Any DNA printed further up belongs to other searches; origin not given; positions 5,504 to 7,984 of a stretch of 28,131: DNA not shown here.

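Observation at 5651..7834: CsgG-like secretion-channel domain fused to five FN3 domains in one lipoprotein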

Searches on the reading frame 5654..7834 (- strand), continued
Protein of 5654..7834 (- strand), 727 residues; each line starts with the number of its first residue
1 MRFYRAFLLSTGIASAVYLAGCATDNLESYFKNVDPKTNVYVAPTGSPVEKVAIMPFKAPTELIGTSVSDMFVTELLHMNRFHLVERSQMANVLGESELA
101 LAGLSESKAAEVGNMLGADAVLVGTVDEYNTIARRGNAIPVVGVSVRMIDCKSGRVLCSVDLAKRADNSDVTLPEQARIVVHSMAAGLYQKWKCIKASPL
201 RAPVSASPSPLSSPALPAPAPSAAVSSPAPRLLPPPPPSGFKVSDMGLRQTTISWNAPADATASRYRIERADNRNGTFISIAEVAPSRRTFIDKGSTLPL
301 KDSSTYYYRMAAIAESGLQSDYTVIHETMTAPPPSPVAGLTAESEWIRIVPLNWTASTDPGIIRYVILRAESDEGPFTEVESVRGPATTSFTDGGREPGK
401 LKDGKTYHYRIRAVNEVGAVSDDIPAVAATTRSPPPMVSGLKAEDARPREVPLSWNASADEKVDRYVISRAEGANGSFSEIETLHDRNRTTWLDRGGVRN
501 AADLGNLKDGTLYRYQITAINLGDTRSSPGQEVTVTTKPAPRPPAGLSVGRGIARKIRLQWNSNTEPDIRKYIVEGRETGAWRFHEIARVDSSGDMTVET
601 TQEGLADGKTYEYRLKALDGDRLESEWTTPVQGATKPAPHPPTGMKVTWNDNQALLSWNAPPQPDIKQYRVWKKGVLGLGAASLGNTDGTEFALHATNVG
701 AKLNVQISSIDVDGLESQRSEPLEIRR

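Call 7: find_homologous_proteins(query=window:5654-7834:-)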
Query window:5654-7834:- (727 aa): 171 proteins with E <= 0.001 among 8000 candidates; the best 120 are listed.
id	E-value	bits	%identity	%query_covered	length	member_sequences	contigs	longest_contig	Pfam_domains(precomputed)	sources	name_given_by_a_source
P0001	0.0e+0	1610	98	100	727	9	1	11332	PF16655.13,PF03783.21,PF00041.28,PF16656.12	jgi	jgi:fibronectin type 3 domain-containing protein/TolB-like protein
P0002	0.0e+0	1159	72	100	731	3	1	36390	PF16655.13,PF25788.3,PF03783.21,PF00041.28,PF16656.12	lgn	-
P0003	0.0e+0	1056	64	100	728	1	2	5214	PF03783.21,PF00041.28,PF16656.12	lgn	-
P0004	0.0e+0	1022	63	100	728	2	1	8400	PF25788.3,PF03783.21,PF00041.28,PF16656.12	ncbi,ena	-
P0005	3.2e-290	983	60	97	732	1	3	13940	PF13036.12,PF03783.21,PF00041.28,PF16656.12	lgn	-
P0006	4.0e-289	979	61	97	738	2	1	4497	PF16655.13,PF25788.3,PF13036.12,PF03783.21,PF00041.28,PF16656.12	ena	-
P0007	1.7e-288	977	61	98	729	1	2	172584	PF16655.13,PF25788.3,PF13036.12,PF03783.21,PF00041.28,PF16656.12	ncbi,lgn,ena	-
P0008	2.6e-253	861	39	90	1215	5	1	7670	PF25788.3,PF03783.21,PF00041.28,PF05643.17,PF16656.12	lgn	-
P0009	2.6e-224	765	46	90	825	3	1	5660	PF13036.12,PF03783.21,PF00041.28,PF05643.17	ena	-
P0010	4.7e-223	761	43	96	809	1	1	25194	PF16655.13,PF25788.3,PF03783.21,PF00041.28,PF16656.12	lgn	-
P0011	5.1e-223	760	41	97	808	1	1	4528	PF03783.21,PF00041.28,PF16656.12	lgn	-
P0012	7.2e-223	760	44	90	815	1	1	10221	PF25788.3,PF13036.12,PF03783.21,PF00041.28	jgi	jgi:hypothetical protein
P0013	6.3e-218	744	42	97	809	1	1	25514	PF16655.13,PF25788.3,PF03783.21,PF00041.28,PF16656.12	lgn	-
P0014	9.3e-217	740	39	99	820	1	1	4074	PF03783.21,PF00041.28,PF16656.12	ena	-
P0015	3.0e-216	738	40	98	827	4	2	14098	PF03783.21,PF00041.28,PF16656.12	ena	-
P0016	1.9e-214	732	43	89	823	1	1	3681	PF03783.21,PF00041.28,PF16656.12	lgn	-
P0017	2.8e-213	728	40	98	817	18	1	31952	PF03783.21,PF00041.28,PF16656.12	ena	-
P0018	1.3e-212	726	40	91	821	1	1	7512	PF16655.13,PF25788.3,PF03783.21,PF00041.28,PF16656.12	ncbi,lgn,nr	ncbi:MAG: CsgG/HfaB family protein [Kiritimatiellae bacterium]|nr:CsgG/HfaB family protein [Kiritima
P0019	1.8e-212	726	38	98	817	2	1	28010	PF03783.21,PF00041.28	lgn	-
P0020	2.1e-210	719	40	97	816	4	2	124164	PF03783.21,PF00041.28,PF16656.12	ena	-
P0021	3.7e-210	718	39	100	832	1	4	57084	PF13036.12,PF03783.21,PF00041.28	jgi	jgi:fibronectin type 3 domain-containing protein/TolB-like protein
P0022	1.4e-208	713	40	97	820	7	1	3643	PF25788.3,PF03783.21,PF00041.28,PF05643.17,PF16656.12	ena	-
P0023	7.1e-208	710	40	97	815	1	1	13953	PF03783.21,PF00041.28,PF16656.12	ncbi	-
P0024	3.3e-207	708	38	100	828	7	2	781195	PF25788.3,PF03783.21,PF00041.28,PF16656.12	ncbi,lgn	-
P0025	1.9e-205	702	38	98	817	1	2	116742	PF03783.21,PF00041.28,PF16656.12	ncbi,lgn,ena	-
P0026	7.0e-204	697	40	97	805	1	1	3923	PF16655.13,PF25788.3,PF03783.21,PF00041.28,PF16656.12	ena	-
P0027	1.1e-198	680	39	98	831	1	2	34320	PF25788.3,PF03783.21,PF00041.28,PF16656.12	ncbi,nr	ncbi:MAG: CsgG/HfaB family protein [Kiritimatiellae bacterium]|nr:CsgG/HfaB family protein [Kiritima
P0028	3.3e-198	678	39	98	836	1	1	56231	PF03783.21,PF00041.28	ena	-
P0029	3.7e-196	672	39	92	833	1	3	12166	PF03783.21,PF00041.28,PF16656.12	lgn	-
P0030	6.1e-196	671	39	98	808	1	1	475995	PF25788.3,PF03783.21,PF00041.28,PF16656.12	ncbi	-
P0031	1.2e-195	670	42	96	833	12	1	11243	PF25788.3,PF03783.21,PF00041.28,PF16656.12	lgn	-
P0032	1.2e-194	667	41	92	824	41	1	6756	PF25788.3,PF13036.12,PF03783.21,PF00041.28,PF16656.12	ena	-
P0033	2.5e-194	666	39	97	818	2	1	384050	PF03783.21,PF00041.28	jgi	jgi:fibronectin type 3 domain-containing protein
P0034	2.7e-193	662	47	98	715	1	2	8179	PF03783.21,PF00041.28,PF05643.17,PF16656.12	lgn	-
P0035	4.8e-193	661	40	97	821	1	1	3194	PF03783.21,PF00041.28,PF05643.17,PF16656.12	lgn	-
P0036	8.4e-193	661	39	98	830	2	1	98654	PF03783.21,PF00041.28,PF05643.17,PF16656.12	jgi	jgi:fibronectin type 3 domain-containing protein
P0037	7.6e-192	657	40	99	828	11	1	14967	PF25788.3,PF03783.21,PF00041.28,PF16656.12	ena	-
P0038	5.0e-191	655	39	96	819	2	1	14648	PF03783.21,PF00041.28,PF16656.12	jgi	jgi:fibronectin type 3 domain-containing protein/TolB-like protein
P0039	1.3e-190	653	47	99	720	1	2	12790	PF16655.13,PF13036.12,PF03783.21,PF00041.28,PF05643.17,PF16656.12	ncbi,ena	-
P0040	1.4e-190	653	41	97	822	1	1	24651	PF16655.13,PF25788.3,PF03783.21,PF25833.1,PF00041.28,PF16656.12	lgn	-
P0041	7.0e-189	648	39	97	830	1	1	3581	PF13681.12,PF16655.13,PF25788.3,PF03783.21,PF00041.28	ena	-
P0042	7.2e-189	648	42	90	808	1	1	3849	PF25788.3,PF13036.12,PF03783.21,PF00041.28,PF16656.12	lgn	-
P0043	3.7e-188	645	39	98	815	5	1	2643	PF16655.13,PF25788.3,PF03783.21,PF00041.28,PF16656.12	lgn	-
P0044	7.7e-188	644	37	98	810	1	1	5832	PF25788.3,PF03783.21,PF00041.28,PF16656.12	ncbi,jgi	jgi:fibronectin type 3 domain-containing protein/TolB-like protein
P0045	1.6e-187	643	39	96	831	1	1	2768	PF16655.13,PF25788.3,PF03783.21,PF00041.28,PF16656.12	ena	-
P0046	6.1e-187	641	39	97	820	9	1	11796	PF25788.3,PF13036.12,PF03783.21,PF00041.28,PF16656.12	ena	-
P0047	8.2e-185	634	38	99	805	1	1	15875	PF13036.12,PF03783.21,PF00041.28,PF16656.12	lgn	-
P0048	1.4e-184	633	39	97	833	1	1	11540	PF03783.21,PF25833.1,PF00041.28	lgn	-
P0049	1.7e-184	633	39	98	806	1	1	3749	PF13036.12,PF03783.21,PF00041.28,PF16656.12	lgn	-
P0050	1.9e-184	633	40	93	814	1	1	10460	PF25788.3,PF03783.21,PF00041.28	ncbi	-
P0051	4.0e-184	632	38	99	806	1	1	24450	PF25788.3,PF13036.12,PF03783.21,PF00041.28,PF16656.12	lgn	-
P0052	7.4e-184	631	39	96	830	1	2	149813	PF25788.3,PF03783.21,PF00041.28,PF16656.12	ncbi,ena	-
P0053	9.5e-184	631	38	99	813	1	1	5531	PF25788.3,PF03783.21,PF00041.28,PF16656.12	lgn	-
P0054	1.3e-183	630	41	92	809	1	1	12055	PF25788.3,PF03783.21,PF00041.28,PF16656.12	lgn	-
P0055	9.2e-183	627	40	98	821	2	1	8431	PF25788.3,PF13036.12,PF03783.21,PF00041.28,PF05643.17,PF16656.12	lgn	-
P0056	1.3e-182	627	39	99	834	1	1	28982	PF25788.3,PF03783.21,PF00041.28,PF16656.12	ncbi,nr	ncbi:MAG: fibronectin type III domain-containing protein [Verrucomicrobia bacterium]|nr:fibronectin 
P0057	1.7e-182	626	39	98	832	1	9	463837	PF25788.3,PF03783.21,PF00041.28,PF16656.12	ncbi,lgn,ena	-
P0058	1.5e-181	623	39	96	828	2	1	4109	PF25788.3,PF03783.21,PF00041.28,PF16656.12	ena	-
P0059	2.0e-181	623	40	97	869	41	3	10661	PF25832.1,PF25788.3,PF24489.2,PF03783.21,PF00041.28,PF16656.12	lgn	-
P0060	2.2e-181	623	39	99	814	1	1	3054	PF25788.3,PF03783.21,PF00041.28,PF16656.12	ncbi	-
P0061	6.3e-181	621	36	97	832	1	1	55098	PF25788.3,PF03783.21,PF00041.28,PF16656.12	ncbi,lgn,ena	-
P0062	7.6e-181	621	36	98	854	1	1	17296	PF03783.21,PF00041.28,PF16656.12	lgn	-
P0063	1.6e-180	620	40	98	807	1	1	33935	PF25788.3,PF03783.21,PF00041.28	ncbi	ncbi:MAG: CsgG/HfaB family protein [Kiritimatiellia bacterium]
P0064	1.5e-179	617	39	99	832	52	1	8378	PF25788.3,PF03783.21,PF00041.28,PF16656.12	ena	-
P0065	6.9e-179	615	38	99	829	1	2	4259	PF16655.13,PF25788.3,PF13036.12,PF03783.21,PF00041.28,PF16656.12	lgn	-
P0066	7.9e-179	614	38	99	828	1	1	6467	PF25788.3,PF24489.2,PF03783.21,PF00041.28,PF05643.17,PF16656.12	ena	-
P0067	3.2e-178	612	39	96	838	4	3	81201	PF25788.3,PF03783.21,PF00041.28,PF16656.12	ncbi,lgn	-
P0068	3.1e-177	609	37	92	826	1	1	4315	PF13036.12,PF03783.21,PF00041.28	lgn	-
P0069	2.5e-176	606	40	98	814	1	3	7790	PF25788.3,PF03783.21,PF25833.1,PF00041.28,PF16656.12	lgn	-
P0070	1.0e-175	604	39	97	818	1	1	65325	PF25788.3,PF13036.12,PF03783.21,PF00041.28,PF16656.12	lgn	-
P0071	2.5e-175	603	38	99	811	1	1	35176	PF13036.12,PF03783.21,PF00041.28,PF16656.12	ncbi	-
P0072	2.7e-175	603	37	96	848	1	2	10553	PF25788.3,PF24489.2,PF03783.21,PF25833.1,PF00041.28,PF16656.12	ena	-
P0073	2.9e-175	603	38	98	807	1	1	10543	PF25788.3,PF13036.12,PF03783.21,PF00041.28,PF16656.12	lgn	-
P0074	3.3e-175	602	38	93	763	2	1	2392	PF13036.12,PF03783.21,PF00041.28,PF16656.12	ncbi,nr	ncbi:MAG: fibronectin type III domain-containing protein, partial [Verrucomicrobia bacterium]|nr:fib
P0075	1.1e-174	601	40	96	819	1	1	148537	PF13036.12,PF03783.21,PF25833.1,PF00041.28,PF16656.12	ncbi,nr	ncbi:MAG: fibronectin type III domain-containing protein [Kiritimatiellae bacterium]|nr:fibronectin 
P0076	2.0e-174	600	38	98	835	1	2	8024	PF01108.24,PF25059.2,PF13036.12,PF03783.21,PF00041.28,PF05643.17,PF16656.12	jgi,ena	-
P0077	5.9e-174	598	38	95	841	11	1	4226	PF16655.13,PF25788.3,PF03783.21,PF00041.28,PF16656.12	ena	-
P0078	6.1e-174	598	37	98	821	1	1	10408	PF25059.2,PF25788.3,PF13036.12,PF03783.21,PF00041.28,PF05643.17,PF16656.12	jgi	jgi:fibronectin type 3 domain-containing protein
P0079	1.2e-173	597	38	97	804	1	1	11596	PF25059.2,PF25788.3,PF13036.12,PF03783.21,PF00041.28,PF05643.17,PF16656.12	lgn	-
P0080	4.1e-173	595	41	89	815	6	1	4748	PF16655.13,PF25788.3,PF03783.21,PF00041.28,PF16656.12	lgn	-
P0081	6.4e-173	595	37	99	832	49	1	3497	PF16655.13,PF25788.3,PF24489.2,PF03783.21,PF00041.28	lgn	-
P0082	1.0e-171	591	39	96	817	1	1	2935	PF25788.3,PF13036.12,PF03783.21,PF25833.1,PF00041.28,PF16656.12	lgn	-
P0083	2.8e-171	589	38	99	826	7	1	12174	PF25788.3,PF03783.21,PF00041.28,PF16656.12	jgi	-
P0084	6.5e-170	585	35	99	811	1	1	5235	PF25788.3,PF03783.21,PF00041.28,PF16656.12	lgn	-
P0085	2.0e-169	583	38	98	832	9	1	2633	PF25788.3,PF03783.21,PF00041.28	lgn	-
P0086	3.3e-169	583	37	99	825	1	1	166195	PF13036.12,PF03783.21,PF00041.28,PF16656.12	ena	-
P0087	4.5e-169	582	38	96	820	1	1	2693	PF13036.12,PF03783.21,PF00041.28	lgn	-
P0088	3.2e-168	579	39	96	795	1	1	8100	PF25788.3,PF03783.21,PF00041.28,PF16656.12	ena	-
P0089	2.8e-166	573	44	97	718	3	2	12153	PF03783.21,PF00041.28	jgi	jgi:fibronectin type 3 domain-containing protein/TolB-like protein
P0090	1.7e-165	570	39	97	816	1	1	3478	PF16655.13,PF25788.3,PF03783.21,PF00041.28,PF16656.12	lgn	-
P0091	2.4e-165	570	41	99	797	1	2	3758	PF25788.3,PF03783.21,PF00041.28,PF16656.12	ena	-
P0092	2.0e-164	567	39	91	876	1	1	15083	PF03783.21,PF00041.28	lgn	-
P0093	3.8e-163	563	38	97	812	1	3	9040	PF25788.3,PF03783.21,PF00041.28,PF05643.17,PF16656.12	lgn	-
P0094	7.3e-163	562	42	99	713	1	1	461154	PF03783.21,PF00041.28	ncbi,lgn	ncbi:MAG: CsgG/HfaB family protein [Kiritimatiellia bacterium]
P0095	8.8e-163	561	42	99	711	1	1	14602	PF03783.21,PF00041.28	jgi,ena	-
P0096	4.8e-162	559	38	95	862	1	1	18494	PF03783.21,PF00041.28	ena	-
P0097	8.3e-162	558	37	98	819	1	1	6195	PF25059.2,PF13036.12,PF03783.21,PF00041.28,PF16656.12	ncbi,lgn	-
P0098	8.9e-162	558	37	97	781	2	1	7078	PF25059.2,PF25788.3,PF13036.12,PF03783.21,PF00041.28,PF16656.12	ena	-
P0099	3.1e-161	556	37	96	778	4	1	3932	PF01108.24,PF25788.3,PF13036.12,PF03783.21,PF00041.28,PF05643.17,PF16656.12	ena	-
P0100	3.5e-161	556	36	97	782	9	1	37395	PF01108.24,PF25059.2,PF25788.3,PF13036.12,PF03783.21,PF00041.28,PF16656.12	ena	-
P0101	5.4e-161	555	38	99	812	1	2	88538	PF25059.2,PF25788.3,PF13036.12,PF03783.21,PF00041.28,PF05643.17,PF16656.12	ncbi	-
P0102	4.2e-160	552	41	99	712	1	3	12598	PF03783.21,PF00041.28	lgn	-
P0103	5.0e-160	552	37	96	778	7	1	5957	PF01108.24,PF25788.3,PF13036.12,PF03783.21,PF00041.28,PF16656.12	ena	-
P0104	2.7e-159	550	43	98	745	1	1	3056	PF25788.3,PF03783.21,PF00041.28,PF16656.12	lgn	-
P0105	7.1e-154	532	49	76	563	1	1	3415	PF03783.21,PF00041.28,PF05643.17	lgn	-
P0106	6.4e-153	529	39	98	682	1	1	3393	PF16655.13,PF25059.2,PF25788.3,PF13036.12,PF03783.21,PF00041.28,PF16656.12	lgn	-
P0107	1.9e-151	524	36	95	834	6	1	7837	PF25059.2,PF25788.3,PF13036.12,PF24489.2,PF03783.21,PF00041.28,PF05643.17,PF16656.12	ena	-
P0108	5.3e-151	522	36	98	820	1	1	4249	PF25059.2,PF13036.12,PF03783.21,PF00041.28,PF16656.12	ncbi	-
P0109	2.8e-150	520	41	100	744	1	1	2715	PF25788.3,PF03783.21,PF00041.28,PF05643.17,PF16656.12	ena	-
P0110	8.6e-149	515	38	95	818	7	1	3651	PF25788.3,PF13036.12,PF03783.21,PF00041.28,PF16656.12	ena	-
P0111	4.5e-148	513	39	99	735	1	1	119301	PF25788.3,PF03783.21,PF00041.28,PF16656.12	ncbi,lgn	-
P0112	2.1e-147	511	37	96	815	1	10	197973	PF25788.3,PF03783.21,PF00041.28,PF05643.17,PF16656.12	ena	-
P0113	1.1e-145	505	40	98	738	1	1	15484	PF16655.13,PF25788.3,PF24489.2,PF03783.21,PF00041.28,PF16656.12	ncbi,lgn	-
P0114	3.1e-144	500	39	99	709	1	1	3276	PF13036.12,PF03783.21,PF00041.28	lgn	-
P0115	3.9e-144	500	39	95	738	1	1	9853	PF25788.3,PF03783.21,PF00041.28,PF16656.12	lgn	-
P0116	1.8e-140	488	44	74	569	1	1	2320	PF13036.12,PF03783.21,PF00041.28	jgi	jgi:TolB-like protein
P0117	1.7e-135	471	33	95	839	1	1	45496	PF25788.3,PF00041.28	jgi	-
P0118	8.4e-129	449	38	96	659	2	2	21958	PF25788.3,PF13036.12,PF03783.21,PF00041.28,PF16656.12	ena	-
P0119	1.3e-127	445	38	99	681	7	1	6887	PF13036.12,PF03783.21,PF00041.28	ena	-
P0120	1.7e-126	441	37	99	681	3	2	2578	PF13036.12,PF03783.21,PF00041.28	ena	-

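Call 13: find_encoding_contigs(protein=P0007, flank=10000, max_places=2)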
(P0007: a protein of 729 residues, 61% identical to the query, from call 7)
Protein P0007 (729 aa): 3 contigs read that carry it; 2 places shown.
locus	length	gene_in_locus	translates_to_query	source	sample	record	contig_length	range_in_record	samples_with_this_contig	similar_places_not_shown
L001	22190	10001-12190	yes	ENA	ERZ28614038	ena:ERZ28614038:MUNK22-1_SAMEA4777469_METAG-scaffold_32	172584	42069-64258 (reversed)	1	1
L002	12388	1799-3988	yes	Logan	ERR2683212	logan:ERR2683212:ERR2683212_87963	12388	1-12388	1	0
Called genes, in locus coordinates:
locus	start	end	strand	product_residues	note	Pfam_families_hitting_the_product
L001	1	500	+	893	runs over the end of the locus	PF00133:tRNA-synt_1, PF09334:tRNA-synt_1g, PF13603:tRNA-synt_1_2, PF09334:tRNA-synt_1g (weak), PF08264:Anticodon_1, PF10458:Val_tRNA-synt_C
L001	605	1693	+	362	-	PF01208:URO-D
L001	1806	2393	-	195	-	PF04011:LemA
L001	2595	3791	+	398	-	PF13505:OMP_b-brl (faint), PF10082:BBP2_2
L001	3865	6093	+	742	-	PF02706:Wzz, PF13807:GNVR (weak), PF01656:CbiA (weak), PF10609:ParA, PF13614:AAA_31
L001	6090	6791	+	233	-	PF02563:Poly_export, PF22461:SLBB_2, PF10531:SLBB (weak)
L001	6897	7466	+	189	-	-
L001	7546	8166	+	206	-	-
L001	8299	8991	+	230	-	PF00814:TsaD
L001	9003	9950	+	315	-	PF13624:SurA_N_3, PF13145:Rotamase_2, PF13616:Rotamase_3, PF00639:Rotamase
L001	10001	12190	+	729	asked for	PF03783:CsgG, PF13036:LpoB (weak), PF16655:PhoD_N (faint), PF00041:fn3 (faint), PF16656:Pur_ac_phosph_N (faint), PF25788:Ig_Rha78A_N (faint)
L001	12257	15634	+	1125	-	-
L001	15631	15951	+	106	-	PF23991:DUF7310 (faint), PF10046:BLOC1_2 (weak)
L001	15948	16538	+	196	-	PF03783:CsgG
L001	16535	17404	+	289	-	-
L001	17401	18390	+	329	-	-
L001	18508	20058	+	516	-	PF13506:Glyco_transf_21, PF00535:Glycos_transf_2, PF13641:Glyco_tranf_2_3, PF13632:Glyco_trans_2_3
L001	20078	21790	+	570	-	-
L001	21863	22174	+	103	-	-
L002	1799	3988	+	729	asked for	PF03783:CsgG, PF13036:LpoB (weak), PF16655:PhoD_N (faint), PF00041:fn3 (faint), PF16656:Pur_ac_phosph_N (faint), PF25788:Ig_Rha78A_N (faint)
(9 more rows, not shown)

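Call 14: find_encoding_contigs(protein=P0024, flank=10000, max_places=2)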
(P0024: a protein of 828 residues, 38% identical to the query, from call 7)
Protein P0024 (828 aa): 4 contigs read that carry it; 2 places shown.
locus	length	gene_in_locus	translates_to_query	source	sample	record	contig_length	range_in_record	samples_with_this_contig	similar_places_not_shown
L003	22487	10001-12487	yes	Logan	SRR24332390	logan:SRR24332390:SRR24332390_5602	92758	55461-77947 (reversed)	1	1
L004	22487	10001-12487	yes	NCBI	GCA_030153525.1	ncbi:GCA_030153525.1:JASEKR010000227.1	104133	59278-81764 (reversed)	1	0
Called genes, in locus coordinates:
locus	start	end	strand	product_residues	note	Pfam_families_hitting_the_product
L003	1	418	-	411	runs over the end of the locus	PF04107:GCS2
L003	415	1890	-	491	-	PF14401:RLAN, PF02655:ATP-grasp_3 (weak), PF08443:RimK (weak)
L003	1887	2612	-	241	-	PF03412:Peptidase_C39 (faint), PF13529:Peptidase_C39_2 (weak)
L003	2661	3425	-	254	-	PF00697:PRAI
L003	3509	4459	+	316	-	PF03851:UvdE, PF01261:AP_endonuc_2 (weak)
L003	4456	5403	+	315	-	PF00248:Aldo_ket_red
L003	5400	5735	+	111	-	PF00893:Multi_Drug_Res (weak)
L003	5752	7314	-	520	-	PF00989:PAS, PF13188:PAS_8 (weak), PF13426:PAS_9, PF08447:PAS_3 (weak), PF00512:HisKA (weak), PF00072:Response_reg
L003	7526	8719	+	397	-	PF01472:PUA (faint), PF17785:PUA_3, PF03602:Cons_hypoth95 (weak), PF10672:Methyltrans_SAM, PF13847:Methyltransf_31 (weak), PF13649:Methyltransf_25 (weak)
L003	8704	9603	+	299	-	-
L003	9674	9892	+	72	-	-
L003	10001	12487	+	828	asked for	PF03783:CsgG, PF16656:Pur_ac_phosph_N (faint), PF25788:Ig_Rha78A_N (faint), PF00041:fn3 (weak)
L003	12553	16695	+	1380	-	-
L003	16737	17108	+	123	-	-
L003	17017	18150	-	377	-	PF04055:Radical_SAM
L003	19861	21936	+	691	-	PF03783:CsgG, PF00041:fn3 (weak)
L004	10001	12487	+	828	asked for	PF03783:CsgG, PF16656:Pur_ac_phosph_N (faint), PF25788:Ig_Rha78A_N (faint), PF00041:fn3 (weak)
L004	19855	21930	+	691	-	PF03783:CsgG, PF00041:fn3 (weak)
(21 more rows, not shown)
